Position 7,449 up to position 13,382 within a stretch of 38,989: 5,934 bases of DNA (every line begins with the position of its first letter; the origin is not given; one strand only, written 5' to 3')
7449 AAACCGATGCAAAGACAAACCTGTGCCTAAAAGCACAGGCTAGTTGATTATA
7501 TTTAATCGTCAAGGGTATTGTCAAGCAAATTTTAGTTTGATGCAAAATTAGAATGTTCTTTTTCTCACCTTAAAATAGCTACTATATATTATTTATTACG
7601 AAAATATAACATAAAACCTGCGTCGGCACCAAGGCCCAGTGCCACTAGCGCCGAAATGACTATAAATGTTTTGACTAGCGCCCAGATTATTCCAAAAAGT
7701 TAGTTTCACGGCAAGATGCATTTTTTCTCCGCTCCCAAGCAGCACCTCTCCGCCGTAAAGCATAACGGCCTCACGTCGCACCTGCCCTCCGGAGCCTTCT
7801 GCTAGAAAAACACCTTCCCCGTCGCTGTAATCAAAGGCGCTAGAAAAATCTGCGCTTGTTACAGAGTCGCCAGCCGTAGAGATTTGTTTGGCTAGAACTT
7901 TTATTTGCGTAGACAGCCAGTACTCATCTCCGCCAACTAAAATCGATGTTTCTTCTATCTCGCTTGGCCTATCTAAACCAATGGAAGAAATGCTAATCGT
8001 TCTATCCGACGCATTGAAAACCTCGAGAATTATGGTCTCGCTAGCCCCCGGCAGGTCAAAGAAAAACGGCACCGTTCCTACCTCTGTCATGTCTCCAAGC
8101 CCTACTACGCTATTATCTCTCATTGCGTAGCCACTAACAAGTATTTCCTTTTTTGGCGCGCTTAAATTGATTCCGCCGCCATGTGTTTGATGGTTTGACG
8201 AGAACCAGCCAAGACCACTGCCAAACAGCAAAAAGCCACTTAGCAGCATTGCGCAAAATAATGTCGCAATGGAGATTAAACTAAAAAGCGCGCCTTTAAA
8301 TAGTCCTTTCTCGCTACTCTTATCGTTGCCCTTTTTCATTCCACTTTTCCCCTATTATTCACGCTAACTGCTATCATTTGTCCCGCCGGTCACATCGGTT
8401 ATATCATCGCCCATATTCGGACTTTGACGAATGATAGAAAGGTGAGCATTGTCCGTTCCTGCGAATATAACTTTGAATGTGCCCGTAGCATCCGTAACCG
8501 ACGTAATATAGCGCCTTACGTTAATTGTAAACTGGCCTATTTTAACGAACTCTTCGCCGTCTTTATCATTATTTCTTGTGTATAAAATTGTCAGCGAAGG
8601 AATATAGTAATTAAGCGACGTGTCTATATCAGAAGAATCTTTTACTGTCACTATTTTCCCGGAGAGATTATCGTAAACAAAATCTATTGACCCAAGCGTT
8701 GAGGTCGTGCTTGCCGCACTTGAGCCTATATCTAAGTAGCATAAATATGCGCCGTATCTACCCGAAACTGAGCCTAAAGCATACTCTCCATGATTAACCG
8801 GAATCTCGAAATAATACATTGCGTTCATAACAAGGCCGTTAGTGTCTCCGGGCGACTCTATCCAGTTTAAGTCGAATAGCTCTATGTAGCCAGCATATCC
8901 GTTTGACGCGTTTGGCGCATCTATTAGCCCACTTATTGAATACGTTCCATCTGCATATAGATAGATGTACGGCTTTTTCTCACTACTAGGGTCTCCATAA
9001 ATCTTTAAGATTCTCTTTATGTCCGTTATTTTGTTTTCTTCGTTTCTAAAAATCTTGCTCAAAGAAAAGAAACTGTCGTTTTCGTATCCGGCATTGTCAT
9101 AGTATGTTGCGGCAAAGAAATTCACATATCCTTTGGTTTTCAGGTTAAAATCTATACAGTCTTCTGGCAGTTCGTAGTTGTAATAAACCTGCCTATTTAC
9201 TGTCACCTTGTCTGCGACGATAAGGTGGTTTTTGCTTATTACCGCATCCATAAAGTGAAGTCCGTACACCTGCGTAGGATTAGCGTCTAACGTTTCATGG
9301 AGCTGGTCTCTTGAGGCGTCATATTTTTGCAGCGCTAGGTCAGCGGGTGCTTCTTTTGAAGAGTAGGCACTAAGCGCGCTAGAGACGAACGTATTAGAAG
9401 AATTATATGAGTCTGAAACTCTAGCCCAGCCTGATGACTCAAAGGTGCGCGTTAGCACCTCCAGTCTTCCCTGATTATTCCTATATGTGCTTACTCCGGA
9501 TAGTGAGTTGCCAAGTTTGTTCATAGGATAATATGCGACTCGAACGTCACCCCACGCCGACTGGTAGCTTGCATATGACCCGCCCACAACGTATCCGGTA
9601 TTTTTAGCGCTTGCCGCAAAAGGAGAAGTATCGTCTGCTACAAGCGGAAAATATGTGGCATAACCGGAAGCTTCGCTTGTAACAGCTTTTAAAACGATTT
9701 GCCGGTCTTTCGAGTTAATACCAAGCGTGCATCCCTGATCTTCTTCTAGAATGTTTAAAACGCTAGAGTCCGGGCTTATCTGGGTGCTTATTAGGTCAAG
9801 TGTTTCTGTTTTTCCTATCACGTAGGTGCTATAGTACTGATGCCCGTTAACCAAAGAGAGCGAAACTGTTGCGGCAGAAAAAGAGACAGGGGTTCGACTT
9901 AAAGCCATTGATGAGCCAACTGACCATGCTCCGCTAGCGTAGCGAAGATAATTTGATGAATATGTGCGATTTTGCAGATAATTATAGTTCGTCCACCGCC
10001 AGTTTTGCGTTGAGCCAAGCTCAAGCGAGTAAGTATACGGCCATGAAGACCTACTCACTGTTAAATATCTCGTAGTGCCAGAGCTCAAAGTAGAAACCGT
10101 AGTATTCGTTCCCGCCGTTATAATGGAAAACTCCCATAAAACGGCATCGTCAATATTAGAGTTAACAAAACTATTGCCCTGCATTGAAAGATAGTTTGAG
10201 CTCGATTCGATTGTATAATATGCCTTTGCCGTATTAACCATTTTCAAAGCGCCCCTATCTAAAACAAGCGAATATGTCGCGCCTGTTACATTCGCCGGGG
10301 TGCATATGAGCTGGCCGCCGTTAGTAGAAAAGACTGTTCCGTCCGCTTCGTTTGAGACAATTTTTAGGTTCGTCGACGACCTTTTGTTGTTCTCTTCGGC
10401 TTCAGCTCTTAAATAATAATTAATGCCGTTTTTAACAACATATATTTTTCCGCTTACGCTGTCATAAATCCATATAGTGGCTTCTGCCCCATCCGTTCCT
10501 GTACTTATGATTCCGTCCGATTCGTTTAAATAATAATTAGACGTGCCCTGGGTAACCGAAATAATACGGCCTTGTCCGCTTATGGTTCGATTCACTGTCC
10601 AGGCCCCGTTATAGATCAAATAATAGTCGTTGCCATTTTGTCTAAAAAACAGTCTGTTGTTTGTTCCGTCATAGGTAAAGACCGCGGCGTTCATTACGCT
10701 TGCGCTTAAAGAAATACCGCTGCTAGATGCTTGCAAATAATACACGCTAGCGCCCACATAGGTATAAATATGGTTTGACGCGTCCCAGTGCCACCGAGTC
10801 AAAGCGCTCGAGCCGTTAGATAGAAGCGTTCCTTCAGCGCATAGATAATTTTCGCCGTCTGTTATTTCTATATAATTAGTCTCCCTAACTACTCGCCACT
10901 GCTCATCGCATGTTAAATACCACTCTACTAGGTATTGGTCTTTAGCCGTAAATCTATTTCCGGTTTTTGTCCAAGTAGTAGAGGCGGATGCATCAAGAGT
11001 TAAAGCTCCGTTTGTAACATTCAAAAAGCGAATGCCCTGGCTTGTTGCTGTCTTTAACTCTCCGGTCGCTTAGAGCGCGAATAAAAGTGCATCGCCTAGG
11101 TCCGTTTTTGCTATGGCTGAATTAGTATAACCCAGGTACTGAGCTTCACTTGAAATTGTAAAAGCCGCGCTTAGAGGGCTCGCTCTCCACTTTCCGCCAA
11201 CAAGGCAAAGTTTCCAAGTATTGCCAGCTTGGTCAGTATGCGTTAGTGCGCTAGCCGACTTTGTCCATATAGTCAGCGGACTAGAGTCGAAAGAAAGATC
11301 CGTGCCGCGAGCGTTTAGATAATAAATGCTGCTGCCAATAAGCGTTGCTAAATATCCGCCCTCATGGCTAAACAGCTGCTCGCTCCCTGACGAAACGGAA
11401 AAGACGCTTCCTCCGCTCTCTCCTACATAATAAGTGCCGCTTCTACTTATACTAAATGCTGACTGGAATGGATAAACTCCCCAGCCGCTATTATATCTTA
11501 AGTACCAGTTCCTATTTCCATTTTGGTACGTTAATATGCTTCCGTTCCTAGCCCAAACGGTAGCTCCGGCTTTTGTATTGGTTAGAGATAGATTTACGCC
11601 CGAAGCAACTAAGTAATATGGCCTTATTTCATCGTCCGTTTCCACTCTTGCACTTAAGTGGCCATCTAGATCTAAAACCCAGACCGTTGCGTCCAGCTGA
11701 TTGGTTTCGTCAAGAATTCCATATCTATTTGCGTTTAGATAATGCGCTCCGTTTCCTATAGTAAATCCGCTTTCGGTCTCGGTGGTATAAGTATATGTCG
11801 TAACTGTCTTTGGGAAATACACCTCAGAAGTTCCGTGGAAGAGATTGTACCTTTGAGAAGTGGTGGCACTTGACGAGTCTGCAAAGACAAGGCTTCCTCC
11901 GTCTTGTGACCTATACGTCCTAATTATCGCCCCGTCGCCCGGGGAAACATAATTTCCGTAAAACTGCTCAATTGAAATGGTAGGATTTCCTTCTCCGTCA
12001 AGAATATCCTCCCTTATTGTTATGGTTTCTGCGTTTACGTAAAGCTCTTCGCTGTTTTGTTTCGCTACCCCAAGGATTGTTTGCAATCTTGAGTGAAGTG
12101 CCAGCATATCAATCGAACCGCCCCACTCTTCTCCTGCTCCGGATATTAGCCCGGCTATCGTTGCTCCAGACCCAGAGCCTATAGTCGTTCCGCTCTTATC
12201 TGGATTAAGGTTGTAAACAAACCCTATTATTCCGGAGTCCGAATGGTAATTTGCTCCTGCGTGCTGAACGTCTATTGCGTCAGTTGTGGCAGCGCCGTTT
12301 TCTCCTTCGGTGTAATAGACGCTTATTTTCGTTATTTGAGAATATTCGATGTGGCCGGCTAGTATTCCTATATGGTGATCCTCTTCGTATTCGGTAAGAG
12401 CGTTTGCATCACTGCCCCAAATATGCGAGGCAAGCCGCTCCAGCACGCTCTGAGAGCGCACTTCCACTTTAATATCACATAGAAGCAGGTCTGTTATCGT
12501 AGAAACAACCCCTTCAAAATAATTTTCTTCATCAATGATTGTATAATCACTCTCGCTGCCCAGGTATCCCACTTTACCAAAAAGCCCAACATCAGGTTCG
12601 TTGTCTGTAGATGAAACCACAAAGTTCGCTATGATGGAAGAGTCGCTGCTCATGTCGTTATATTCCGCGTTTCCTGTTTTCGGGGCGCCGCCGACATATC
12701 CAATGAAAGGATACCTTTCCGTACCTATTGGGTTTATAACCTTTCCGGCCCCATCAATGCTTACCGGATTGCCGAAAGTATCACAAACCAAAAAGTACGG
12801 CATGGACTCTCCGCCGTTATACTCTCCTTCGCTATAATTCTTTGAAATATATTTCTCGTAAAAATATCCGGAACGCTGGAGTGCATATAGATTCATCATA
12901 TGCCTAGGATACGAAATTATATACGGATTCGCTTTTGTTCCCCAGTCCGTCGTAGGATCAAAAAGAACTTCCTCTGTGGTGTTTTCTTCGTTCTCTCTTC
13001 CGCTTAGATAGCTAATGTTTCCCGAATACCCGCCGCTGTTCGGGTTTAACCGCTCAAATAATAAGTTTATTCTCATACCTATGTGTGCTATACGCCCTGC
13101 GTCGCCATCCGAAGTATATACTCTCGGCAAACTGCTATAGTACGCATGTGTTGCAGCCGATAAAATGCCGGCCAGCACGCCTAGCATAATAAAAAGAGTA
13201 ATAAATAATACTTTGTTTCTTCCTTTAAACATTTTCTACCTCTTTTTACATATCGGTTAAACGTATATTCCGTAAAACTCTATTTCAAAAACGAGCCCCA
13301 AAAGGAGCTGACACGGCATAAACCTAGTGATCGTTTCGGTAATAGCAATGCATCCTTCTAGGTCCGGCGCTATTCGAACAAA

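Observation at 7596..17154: Candidate uncharacterised TasA-like fibre/adhesin module: MacB-type ABC transporter plus three genes sharing a SipW-type N-terminal motif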

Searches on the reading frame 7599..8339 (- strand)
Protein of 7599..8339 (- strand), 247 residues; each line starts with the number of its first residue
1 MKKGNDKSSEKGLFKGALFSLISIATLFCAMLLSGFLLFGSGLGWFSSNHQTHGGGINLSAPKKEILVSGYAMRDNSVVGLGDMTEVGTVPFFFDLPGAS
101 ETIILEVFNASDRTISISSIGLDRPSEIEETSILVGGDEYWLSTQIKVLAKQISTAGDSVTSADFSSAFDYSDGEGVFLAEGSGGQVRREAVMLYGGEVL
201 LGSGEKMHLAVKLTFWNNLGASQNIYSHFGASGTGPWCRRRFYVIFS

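Call 6: search_protein_families(library=pfam, proteins=[window:7599-8339:-], max_evalue=1)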
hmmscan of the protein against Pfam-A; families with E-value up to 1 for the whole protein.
window:7599-8339:- (247 aa): 0 families

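Call 7: search_protein_families(library=ncbifam, proteins=[window:7599-8339:-], max_evalue=1)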
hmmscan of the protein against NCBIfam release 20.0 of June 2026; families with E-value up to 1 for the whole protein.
window:7599-8339:- (247 aa): 0 families

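Call 12: find_homologous_proteins(query=window:7599-8339:-, max_evalue=0.001)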
Query window:7599-8339:- (247 aa): 1 proteins with E <= 0.001 among 875 candidates.
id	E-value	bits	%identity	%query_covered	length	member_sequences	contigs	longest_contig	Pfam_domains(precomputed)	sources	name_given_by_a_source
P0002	6.9e-155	532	98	100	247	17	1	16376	-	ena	-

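Call 48: find_homologous_proteins(query=A2, max_evalue=0.01)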
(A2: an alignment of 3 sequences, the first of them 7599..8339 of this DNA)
Query A2 (3 sequences) (247 aa, profile of the alignment): 2 proteins with E <= 0.01 among 8000 candidates.
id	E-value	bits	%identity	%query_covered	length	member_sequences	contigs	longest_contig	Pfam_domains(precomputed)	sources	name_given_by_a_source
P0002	1.3e-112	393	98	100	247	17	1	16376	-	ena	-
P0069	2.0e-111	389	23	82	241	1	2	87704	-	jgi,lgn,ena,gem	-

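Call 68: predict_structure(alignment_id=A4)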
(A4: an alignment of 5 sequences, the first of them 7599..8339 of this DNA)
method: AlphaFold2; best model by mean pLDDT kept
length: 247 residues; sequences in the alignment: 5
mean_pLDDT: 65.4   pTM: 0.60
mean pLDDT of the five models: 65.4, 64.8, 60.8, 60.5, 54.1
residues with pLDDT >= 90: 0; 70-90: 114; 50-70: 86; < 50: 47
segments of 3 or more residues with pLDDT < 50: 1-6, 8-10, 42-63, 85-92, 181-186
pLDDT, mean of each block of 10 residues (from residue 1): 46 62 83 68 43 33 63 77 48 56 83 81 68 71 74 76 81 58 49 77 87 68 57 56 71
secondary structure, 60 per line:
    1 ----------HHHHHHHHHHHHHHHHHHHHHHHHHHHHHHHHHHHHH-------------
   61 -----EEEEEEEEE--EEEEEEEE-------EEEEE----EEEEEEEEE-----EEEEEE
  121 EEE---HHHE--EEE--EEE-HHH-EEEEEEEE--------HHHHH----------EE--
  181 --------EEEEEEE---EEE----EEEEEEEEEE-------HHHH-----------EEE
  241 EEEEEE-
elements in order: H11-47 E66-74 E77-84 E92-96 E101-109 E115-123 E133-135 E138-140 E146-153 H162-166 E189-195 E199-201 E206-215 H223-226 E238-246

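Call 72: fold_search(model_id=the predicted structure, library=pdb)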
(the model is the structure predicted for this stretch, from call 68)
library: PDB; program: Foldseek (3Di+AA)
matches with E <= 10: 1388; with E <= 0.001: 0
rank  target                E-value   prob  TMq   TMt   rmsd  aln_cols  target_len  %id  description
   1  4jo5                  1.2e-03  0.97  0.26  0.35  17.4       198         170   12  CBM3a-L domain with flanking linkers from scaffoldin cipA of cellulosome of Clostridium thermocellum (released 2013-07-17)
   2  7rw8_M                1.7e-03  0.57  0.19  0.13  19.0       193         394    4  AP2 bound to heparin in the closed conformation (released 2022-03-30)
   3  6owo_M                3.2e-03  0.51  0.19  0.14  18.9       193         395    5  CRYO-EM STRUCTURE OF PHOSPHORYLATED AP-2 CORE BOUND TO NECAP (released 2019-09-11)
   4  5fpi_A                4.1e-03  0.47  0.19  0.19  19.4       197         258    4  Mu2 adaptin subunit of the AP2 adaptor (C-terminal domain) complexed with Integrin alpha4 internalisation peptide QYKS (released 2016-01-20)
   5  5wrk_A                4.6e-03  0.51  0.19  0.19  18.6       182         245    5  Mu2 subunit of the clathrin adaptor complex AP2 in complex with IRS-1 Y608 peptide (released 2017-12-06)
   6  4b9f_A                4.6e-03  0.47  0.19  0.27  18.4       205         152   12  High resolution structure for family 3a carbohydrate binding module from the cipA scaffolding of clostridium thermocel (released 2012-09-12)
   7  9fiw_M                4.6e-03  0.44  0.19  0.19  18.6       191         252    4  MU2 ADAPTIN SUBUNIT (AP50) OF AP2 ADAPTOR (SECOND DOMAIN), COMPLEXED WITH LRP6 INTERNALIZATION PEPTIDE SYRHFA (released 2025-04-23)
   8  2bp5_M                4.6e-03  0.44  0.19  0.19  19.5       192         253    4  MU2 ADAPTIN SUBUNIT (AP50) OF AP2 ADAPTOR (SECOND DOMAIN), COMPLEXED WITH NON-CANONICAL INTERNALIZATION PEPTIDE VEDYEQ (released 2005-07-06)
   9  6qh5_M                4.6e-03  0.41  0.18  0.18  17.7       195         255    5  AP2 clathrin adaptor mu2T156-phosphorylated core in closed conformation (released 2019-09-04)
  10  1g43                  4.9e-03  0.91  0.26  0.37  17.3       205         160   12  CRYSTAL STRUCTURE OF A FAMILY IIIA CBD FROM CLOSTRIDIUM CELLULOLYTICUM (released 2000-12-01)
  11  3h85_A                5.2e-03  0.44  0.19  0.19  19.9       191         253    4  Molecular basis for the association of PIPKI gamma-p90 with the clathrin adaptor AP-2 (released 2009-11-24)
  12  1nbc_A                5.8e-03  0.89  0.25  0.36  17.5       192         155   12  BACTERIAL TYPE 3A CELLULOSE-BINDING DOMAIN (released 1997-09-26)
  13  6oxl_M                5.8e-03  0.41  0.19  0.13  18.3       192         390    6  CRYO-EM STRUCTURE OF PHOSPHORYLATED AP-2 (mu E302K) BOUND TO NECAP IN THE PRESENCE OF SS DNA (released 2019-09-11)
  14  1h6e_A                5.8e-03  0.35  0.19  0.21  21.1       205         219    6  MU2 ADAPTIN SUBUNIT (AP50) OF AP2 ADAPTOR (SECOND DOMAIN), COMPLEXED WITH CTLA-4 INTERNALIZATION PEPTIDE TTGVYVKMPPT (released 2001-11-28)
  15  6bnt_A                6.2e-03  0.41  0.19  0.19  18.9       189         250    5  Crystal structure of AP2 mu1 adaptin C-terminal domain with IRS-1 peptide (released 2018-11-21)
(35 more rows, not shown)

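Call 82: search_protein_families(library=phrogs, proteins=[window:7599-8339:-], max_evalue=0.01)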
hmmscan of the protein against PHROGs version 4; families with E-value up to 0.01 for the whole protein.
window:7599-8339:- (247 aa): 0 families

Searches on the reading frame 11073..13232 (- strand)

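Call 6: search_protein_families(library=pfam, proteins=[window:11073-13232:-], max_evalue=1)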
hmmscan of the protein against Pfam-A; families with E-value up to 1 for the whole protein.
window:11073-13232:- (720 aa): 1 family
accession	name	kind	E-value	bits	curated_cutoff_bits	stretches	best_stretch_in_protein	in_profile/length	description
PF25771.1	CC_CEP152-bind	-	0.16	11.9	21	1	257-271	8-22/36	CEP63/DEUP1, CEP152 binding coiled coil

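Call 7: search_protein_families(library=ncbifam, proteins=[window:11073-13232:-], max_evalue=1)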
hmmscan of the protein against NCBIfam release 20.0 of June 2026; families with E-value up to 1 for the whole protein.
window:11073-13232:- (720 aa): 0 families

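Call 82: search_protein_families(library=phrogs, proteins=[window:11073-13232:-], max_evalue=0.01)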
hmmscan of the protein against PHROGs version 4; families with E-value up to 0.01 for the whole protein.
window:11073-13232:- (720 aa): 0 families
